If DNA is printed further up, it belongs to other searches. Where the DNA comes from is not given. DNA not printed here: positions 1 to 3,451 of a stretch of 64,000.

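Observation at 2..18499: NRPS ending Tyr-Tyr-TE followed in the same operon by two tandem PAPS-type sulfotransferases: candidate doubly O-sulfated non-ribosomal peptide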

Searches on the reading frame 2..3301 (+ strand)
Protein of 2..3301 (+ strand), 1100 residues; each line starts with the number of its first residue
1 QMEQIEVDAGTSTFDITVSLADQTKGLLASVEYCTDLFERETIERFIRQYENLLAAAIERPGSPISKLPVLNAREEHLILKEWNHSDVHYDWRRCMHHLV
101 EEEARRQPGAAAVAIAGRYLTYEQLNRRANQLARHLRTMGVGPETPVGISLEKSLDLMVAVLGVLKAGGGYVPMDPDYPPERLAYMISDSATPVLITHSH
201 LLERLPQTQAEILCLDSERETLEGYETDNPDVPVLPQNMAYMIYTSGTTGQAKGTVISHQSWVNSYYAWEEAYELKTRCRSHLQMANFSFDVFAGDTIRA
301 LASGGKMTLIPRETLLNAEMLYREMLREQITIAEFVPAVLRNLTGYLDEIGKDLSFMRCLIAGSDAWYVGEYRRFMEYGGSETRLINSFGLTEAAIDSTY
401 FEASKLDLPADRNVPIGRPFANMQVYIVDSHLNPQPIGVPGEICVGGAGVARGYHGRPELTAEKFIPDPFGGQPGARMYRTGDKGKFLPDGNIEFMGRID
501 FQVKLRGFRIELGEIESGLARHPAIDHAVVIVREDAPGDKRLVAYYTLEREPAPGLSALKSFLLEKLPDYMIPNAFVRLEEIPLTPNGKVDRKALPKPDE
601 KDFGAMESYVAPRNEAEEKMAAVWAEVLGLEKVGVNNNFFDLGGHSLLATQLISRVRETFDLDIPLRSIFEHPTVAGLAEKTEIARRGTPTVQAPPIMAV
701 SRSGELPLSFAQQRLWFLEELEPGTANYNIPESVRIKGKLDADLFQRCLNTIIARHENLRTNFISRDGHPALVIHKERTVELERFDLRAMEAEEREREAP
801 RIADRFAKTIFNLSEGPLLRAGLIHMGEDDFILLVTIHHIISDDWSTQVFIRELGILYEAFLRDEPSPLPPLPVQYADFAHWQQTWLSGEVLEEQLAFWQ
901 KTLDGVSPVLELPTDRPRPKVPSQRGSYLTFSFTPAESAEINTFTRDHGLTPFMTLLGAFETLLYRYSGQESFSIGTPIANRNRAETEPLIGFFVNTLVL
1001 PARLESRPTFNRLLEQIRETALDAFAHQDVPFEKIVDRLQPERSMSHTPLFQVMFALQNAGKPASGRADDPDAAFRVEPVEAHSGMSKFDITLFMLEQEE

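Call 21: find_homologous_proteins(query=window:2-3301:+, max_evalue=1e-100)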
Query window:2-3301:+ (1100 aa): 5823 proteins with E <= 1e-100 among 8000 candidates; the best 120 are listed.
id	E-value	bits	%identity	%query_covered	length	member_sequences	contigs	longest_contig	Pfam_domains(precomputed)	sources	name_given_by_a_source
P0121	0.0e+0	1981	57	100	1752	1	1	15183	PF00668.26,PF00550.32,PF00501.35,PF13193.13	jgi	-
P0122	0.0e+0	1920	65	92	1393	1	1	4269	PF00668.26,PF00550.32,PF00501.35,PF13193.13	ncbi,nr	ncbi:MAG TPA: amino acid adenylation domain-containing protein, partial [Caldithrix abyssi]|nr:amino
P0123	0.0e+0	1853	46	100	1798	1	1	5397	PF00668.26,PF00550.32,PF00501.35,PF13193.13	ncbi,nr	ncbi:MAG: amino acid adenylation domain-containing protein, partial [Planctomycetes bacterium]|nr:am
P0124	0.0e+0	1846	54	100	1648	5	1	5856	PF00668.26,PF00550.32,PF00501.35,PF13193.13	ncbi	ncbi:MAG: amino acid adenylation domain-containing protein, partial [Chloroflexi bacterium]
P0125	0.0e+0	1835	51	100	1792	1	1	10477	PF00668.26,PF00550.32,PF00501.35,PF13193.13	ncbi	ncbi:MAG: amino acid adenylation domain-containing protein, partial [Calditrichaceae bacterium]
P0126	0.0e+0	1802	52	100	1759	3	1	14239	PF00668.26,PF00550.32,PF00501.35,PF13193.13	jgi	-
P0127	0.0e+0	1763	48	100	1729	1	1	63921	PF00668.26,PF00550.32,PF00501.35,PF13193.13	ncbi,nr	ncbi:MAG: amino acid adenylation domain-containing protein [Nostoc sp. TH1S01]|nr:amino acid adenyla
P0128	0.0e+0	1712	54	49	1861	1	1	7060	PF07238.20,PF00668.26,PF00550.32,PF00501.35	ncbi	ncbi:MAG: amino acid adenylation domain-containing protein, partial [Gemmatimonadota bacterium]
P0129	0.0e+0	1711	50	100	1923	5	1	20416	PF00668.26,PF00550.32,PF00501.35,PF13193.13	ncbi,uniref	ncbi:amino acid adenylation domain-containing protein, partial [Corallococcus sp. CA053C]|uniref:non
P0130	0.0e+0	1700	44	99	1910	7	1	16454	PF00668.26,PF00550.32,PF00501.35,PF13193.13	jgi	jgi:amino acid adenylation domain-containing protein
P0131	0.0e+0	1690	45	99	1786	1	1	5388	PF00668.26,PF00550.32,PF00501.35,PF13193.13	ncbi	ncbi:MAG: amino acid adenylation domain-containing protein, partial [Acidobacteriota bacterium]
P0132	0.0e+0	1681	44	99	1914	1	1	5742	PF00668.26,PF00550.32,PF00501.35,PF13193.13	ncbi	ncbi:MAG TPA: amino acid adenylation domain-containing protein, partial [Thermoanaerobaculia bacteri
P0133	0.0e+0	1667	44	100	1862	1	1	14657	PF00668.26,PF00550.32,PF00501.35,PF13193.13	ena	-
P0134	0.0e+0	1665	45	99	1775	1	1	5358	PF00668.26,PF00550.32,PF00501.35,PF13193.13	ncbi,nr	ncbi:MAG TPA: amino acid adenylation domain-containing protein, partial [Longimicrobium sp.]|nr:amin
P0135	0.0e+0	1658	45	99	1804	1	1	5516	PF00668.26,PF00550.32,PF00501.35,PF13193.13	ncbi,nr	ncbi:MAG: amino acid adenylation domain-containing protein, partial [Symploca sp. SIO2D2]|nr:amino a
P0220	0.0e+0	1465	44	91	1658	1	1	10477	PF00668.26,PF00550.32,PF00501.35,PF13193.13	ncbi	ncbi:MAG: amino acid adenylation domain-containing protein [Calditrichaceae bacterium]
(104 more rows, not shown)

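Call 22: find_encoding_contigs(protein=P0121, flank=10000, max_places=2)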
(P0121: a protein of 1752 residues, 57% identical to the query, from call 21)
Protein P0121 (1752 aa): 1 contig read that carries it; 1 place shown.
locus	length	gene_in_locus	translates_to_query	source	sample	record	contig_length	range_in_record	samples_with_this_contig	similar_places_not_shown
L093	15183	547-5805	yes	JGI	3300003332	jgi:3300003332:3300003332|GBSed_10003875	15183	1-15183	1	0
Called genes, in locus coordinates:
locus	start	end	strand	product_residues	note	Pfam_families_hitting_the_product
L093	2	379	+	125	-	?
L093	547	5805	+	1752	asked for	PF00668:Condensation, PF00501:AMP-binding, PF13193:AMP-binding_C, PF00550:PP-binding, PF00668:Condensation, PF00501:AMP-binding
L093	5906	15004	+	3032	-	PF00501:AMP-binding, PF13193:AMP-binding_C, PF00550:PP-binding, PF00668:Condensation, PF00501:AMP-binding, PF13193:AMP-binding_C, PF00550:PP-binding, PF00668:Condensation, +4 more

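Call 30: search_protein_families(library=pfam, proteins=[P0220, P0125, P0121], max_evalue=0.00001)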
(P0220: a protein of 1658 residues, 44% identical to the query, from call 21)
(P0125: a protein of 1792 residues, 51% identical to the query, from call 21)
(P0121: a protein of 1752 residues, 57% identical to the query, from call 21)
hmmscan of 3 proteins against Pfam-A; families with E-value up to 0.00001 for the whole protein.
P0220 (1658 aa): 4 families
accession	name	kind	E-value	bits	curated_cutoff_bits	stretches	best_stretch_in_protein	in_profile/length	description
PF00501.34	AMP-binding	-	2.6e-171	570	29.9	2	1052-1398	1-384/384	AMP-binding enzyme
PF00668.25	Condensation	-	2.2e-117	393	30.6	1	588-1028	5-452/456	Condensation domain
PF00550.31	PP-binding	-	1.2e-33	115.6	20.8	2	1563-1625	3-67/67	Phosphopantetheine attachment site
PF13193.12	AMP-binding_C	-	8.2e-23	81.6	24.5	2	396-471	1-76/76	AMP-binding enzyme C-terminal domain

P0125 (1792 aa): 4 families
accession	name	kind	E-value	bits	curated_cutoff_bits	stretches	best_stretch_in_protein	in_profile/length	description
PF00668.25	Condensation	-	2.6e-234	778.5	30.6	2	1097-1542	4-455/456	Condensation domain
PF00501.34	AMP-binding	-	4.1e-135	450.9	29.9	2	491-846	1-384/384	AMP-binding enzyme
PF00550.31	PP-binding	-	1.3e-13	51.4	20.8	1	1012-1072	3-65/67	Phosphopantetheine attachment site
PF13193.12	AMP-binding_C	-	3.3e-10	41.2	24.5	1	904-979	1-76/76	AMP-binding enzyme C-terminal domain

P0121 (1752 aa): 4 families
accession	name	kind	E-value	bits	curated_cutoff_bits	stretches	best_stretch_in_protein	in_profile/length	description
PF00668.25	Condensation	-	6e-252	836.6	30.6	2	1116-1562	3-454/456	Condensation domain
PF00501.34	AMP-binding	-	3.4e-135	451.2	29.9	2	494-867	1-384/384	AMP-binding enzyme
PF00550.31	PP-binding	-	2.5e-19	69.7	20.8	1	1031-1094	2-67/67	Phosphopantetheine attachment site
PF13193.12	AMP-binding_C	-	1.5e-17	64.7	24.5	1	926-1001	1-76/76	AMP-binding enzyme C-terminal domain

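Call 32: find_encoding_contigs(protein=P0220, flank=10000, max_places=3)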
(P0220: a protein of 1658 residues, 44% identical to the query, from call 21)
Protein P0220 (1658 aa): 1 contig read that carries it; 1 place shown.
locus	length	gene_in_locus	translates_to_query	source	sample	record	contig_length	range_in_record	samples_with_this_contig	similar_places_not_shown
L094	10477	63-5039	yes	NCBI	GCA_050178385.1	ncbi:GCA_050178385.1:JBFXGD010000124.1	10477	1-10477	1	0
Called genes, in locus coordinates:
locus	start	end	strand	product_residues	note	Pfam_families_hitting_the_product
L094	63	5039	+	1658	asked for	PF00501:AMP-binding, PF13193:AMP-binding_C, PF00550:PP-binding, PF00668:Condensation, PF00501:AMP-binding, PF13193:AMP-binding_C, PF00550:PP-binding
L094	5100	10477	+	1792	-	PF00668:Condensation, PF00501:AMP-binding, PF13193:AMP-binding_C, PF00550:PP-binding, PF00668:Condensation, PF00501:AMP-binding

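Call 49: find_homologous_proteins(query=P0220, max_evalue=1e-150)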
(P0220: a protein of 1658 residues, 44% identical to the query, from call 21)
Query P0220 (1658 aa): 7622 proteins with E <= 1e-150 among 8000 candidates; the best 120 are listed.
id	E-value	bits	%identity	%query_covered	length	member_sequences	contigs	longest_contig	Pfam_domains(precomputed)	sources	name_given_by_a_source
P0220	0.0e+0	3753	100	100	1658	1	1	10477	PF00668.26,PF00550.32,PF00501.35,PF13193.13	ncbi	ncbi:MAG: amino acid adenylation domain-containing protein [Calditrichaceae bacterium]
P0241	0.0e+0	3328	84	100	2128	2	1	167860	PF00668.26,PF00550.32,PF00501.35,PF13193.13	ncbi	ncbi:MAG: amino acid adenylation domain-containing protein [Calditrichaceae bacterium]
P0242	0.0e+0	2870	47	98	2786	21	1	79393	PF00668.26,PF00550.32,PF00501.35,PF13193.13,PF23297.2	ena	-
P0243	0.0e+0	2860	45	99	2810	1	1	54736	PF00668.26,PF00550.32,PF00501.35,PF13193.13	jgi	jgi:amino acid adenylation domain-containing protein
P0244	0.0e+0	2845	44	70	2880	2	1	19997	PF00668.26,PF00550.32,PF00501.35,PF13193.13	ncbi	ncbi:MAG: amino acid adenylation domain-containing protein [Pyrinomonadaceae bacterium]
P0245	0.0e+0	2830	44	70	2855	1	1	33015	PF00668.26,PF00550.32,PF00501.35,PF13193.13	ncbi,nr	ncbi:MAG TPA: amino acid adenylation domain-containing protein [Pyrinomonadaceae bacterium]|nr:amino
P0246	0.0e+0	2824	45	98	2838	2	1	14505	PF00668.26,PF00550.32,PF00501.35,PF13193.13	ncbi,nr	ncbi:non-ribosomal peptide synthetase [Nostoc sp. 'Peltigera membranacea cyanobiont' 232]|nr:non-rib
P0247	0.0e+0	2775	45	69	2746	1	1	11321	PF00668.26,PF00550.32,PF00501.35,PF13193.13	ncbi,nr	ncbi:MAG TPA: amino acid adenylation domain-containing protein [Pyrinomonadaceae bacterium]|nr:amino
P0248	0.0e+0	2771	44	98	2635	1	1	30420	PF00668.26,PF00550.32,PF00501.35,PF13193.13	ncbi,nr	ncbi:MAG TPA: amino acid adenylation domain-containing protein [Pyrinomonadaceae bacterium]|nr:amino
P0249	0.0e+0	2769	43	98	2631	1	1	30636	PF00668.26,PF00550.32,PF00501.35,PF13193.13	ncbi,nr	ncbi:MAG TPA: amino acid adenylation domain-containing protein [Pyrinomonadaceae bacterium]|nr:amino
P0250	0.0e+0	2746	48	90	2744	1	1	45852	PF07238.20,PF00668.26,PF00550.32,PF18563.7,PF00501.35,PF13193.13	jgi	-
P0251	0.0e+0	2693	43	98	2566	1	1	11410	PF00668.26,PF00550.32,PF00501.35,PF13193.13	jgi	jgi:amino acid adenylation domain-containing protein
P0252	0.0e+0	2691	42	99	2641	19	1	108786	PF00668.26,PF00550.32,PF00501.35,PF13193.13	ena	-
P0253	0.0e+0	2688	42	99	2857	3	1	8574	PF00668.26,PF00550.32,PF00501.35,PF13193.13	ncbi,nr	ncbi:MAG: hypothetical protein QOH49_2566, partial [Acidobacteriota bacterium]|nr:hypothetical prote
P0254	0.0e+0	2682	45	99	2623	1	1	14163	PF00668.26,PF00550.32,PF00501.35,PF13193.13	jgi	-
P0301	0.0e+0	2422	56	100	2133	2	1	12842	PF00668.26,PF07247.18,PF00550.32,PF00501.35,PF13193.13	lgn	-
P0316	0.0e+0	2382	58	100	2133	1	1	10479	PF00668.26,PF00550.32,PF00501.35,PF13193.13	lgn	-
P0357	0.0e+0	2326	50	100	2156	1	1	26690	PF00668.26,PF00550.32,PF00501.35,PF13193.13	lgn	-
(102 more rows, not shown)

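Call 50: find_encoding_contigs(protein=P0241, flank=10000, max_places=2)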
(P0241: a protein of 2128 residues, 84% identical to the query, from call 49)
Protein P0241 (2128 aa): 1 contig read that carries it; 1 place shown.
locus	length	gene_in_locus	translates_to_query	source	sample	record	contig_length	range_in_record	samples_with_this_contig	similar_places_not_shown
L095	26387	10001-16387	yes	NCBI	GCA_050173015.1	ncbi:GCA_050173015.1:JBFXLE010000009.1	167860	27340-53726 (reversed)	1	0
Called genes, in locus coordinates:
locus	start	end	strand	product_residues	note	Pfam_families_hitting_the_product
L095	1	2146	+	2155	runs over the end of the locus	PF00668:Condensation, PF00501:AMP-binding, PF13193:AMP-binding_C (weak), PF00550:PP-binding, PF00668:Condensation, PF00501:AMP-binding, PF13193:AMP-binding_C, PF00550:PP-binding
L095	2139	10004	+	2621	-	PF00668:Condensation, PF00501:AMP-binding, PF13193:AMP-binding_C, PF00550:PP-binding, PF00668:Condensation, PF00501:AMP-binding, PF13193:AMP-binding_C, PF00550:PP-binding, +1 more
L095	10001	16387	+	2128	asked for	PF00668:Condensation, PF00501:AMP-binding, PF13193:AMP-binding_C, PF00550:PP-binding, PF00668:Condensation, PF00501:AMP-binding, PF13193:AMP-binding_C, PF00550:PP-binding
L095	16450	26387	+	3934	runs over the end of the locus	PF00668:Condensation, PF00501:AMP-binding, PF00550:PP-binding, PF00668:Condensation, PF00501:AMP-binding, PF00550:PP-binding, PF13193:AMP-binding_C, PF00668:Condensation, +5 more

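Call 54: find_encoding_contigs(protein=P0316, flank=10000, max_places=2)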
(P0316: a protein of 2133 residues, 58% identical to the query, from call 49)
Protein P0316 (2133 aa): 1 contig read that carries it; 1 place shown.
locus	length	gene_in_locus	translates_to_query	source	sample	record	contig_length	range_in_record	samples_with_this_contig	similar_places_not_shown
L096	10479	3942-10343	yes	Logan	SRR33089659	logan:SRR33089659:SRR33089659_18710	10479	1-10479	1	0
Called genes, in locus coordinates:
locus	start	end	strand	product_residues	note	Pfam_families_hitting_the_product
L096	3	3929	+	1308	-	?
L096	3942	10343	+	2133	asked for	PF00668:Condensation, PF00501:AMP-binding, PF13193:AMP-binding_C, PF00550:PP-binding, PF00668:Condensation, PF00501:AMP-binding, PF13193:AMP-binding_C, PF00550:PP-binding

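Call 76: find_encoding_contigs(protein=P0357, flank=10000, max_places=2)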
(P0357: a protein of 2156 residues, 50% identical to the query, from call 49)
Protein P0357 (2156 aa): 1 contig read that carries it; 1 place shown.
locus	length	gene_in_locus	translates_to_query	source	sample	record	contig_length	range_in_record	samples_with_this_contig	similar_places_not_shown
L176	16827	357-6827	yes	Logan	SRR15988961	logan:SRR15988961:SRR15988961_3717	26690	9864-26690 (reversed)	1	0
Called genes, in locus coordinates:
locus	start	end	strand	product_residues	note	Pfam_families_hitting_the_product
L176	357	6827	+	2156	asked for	PF00668:Condensation, PF00501:AMP-binding, PF13193:AMP-binding_C, PF00550:PP-binding, PF00668:Condensation, PF00501:AMP-binding, PF13193:AMP-binding_C, PF00550:PP-binding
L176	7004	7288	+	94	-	PF02604:PhdYeFM_antitox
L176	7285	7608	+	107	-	PF05016:ParE_toxin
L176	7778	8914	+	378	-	PF00004:AAA (weak), PF13173:AAA_14, PF13635:DUF4143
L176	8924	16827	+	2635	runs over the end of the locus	PF00668:Condensation, PF00501:AMP-binding, PF13193:AMP-binding_C, PF00550:PP-binding, PF00668:Condensation, PF00501:AMP-binding, PF13193:AMP-binding_C, PF00550:PP-binding, +1 more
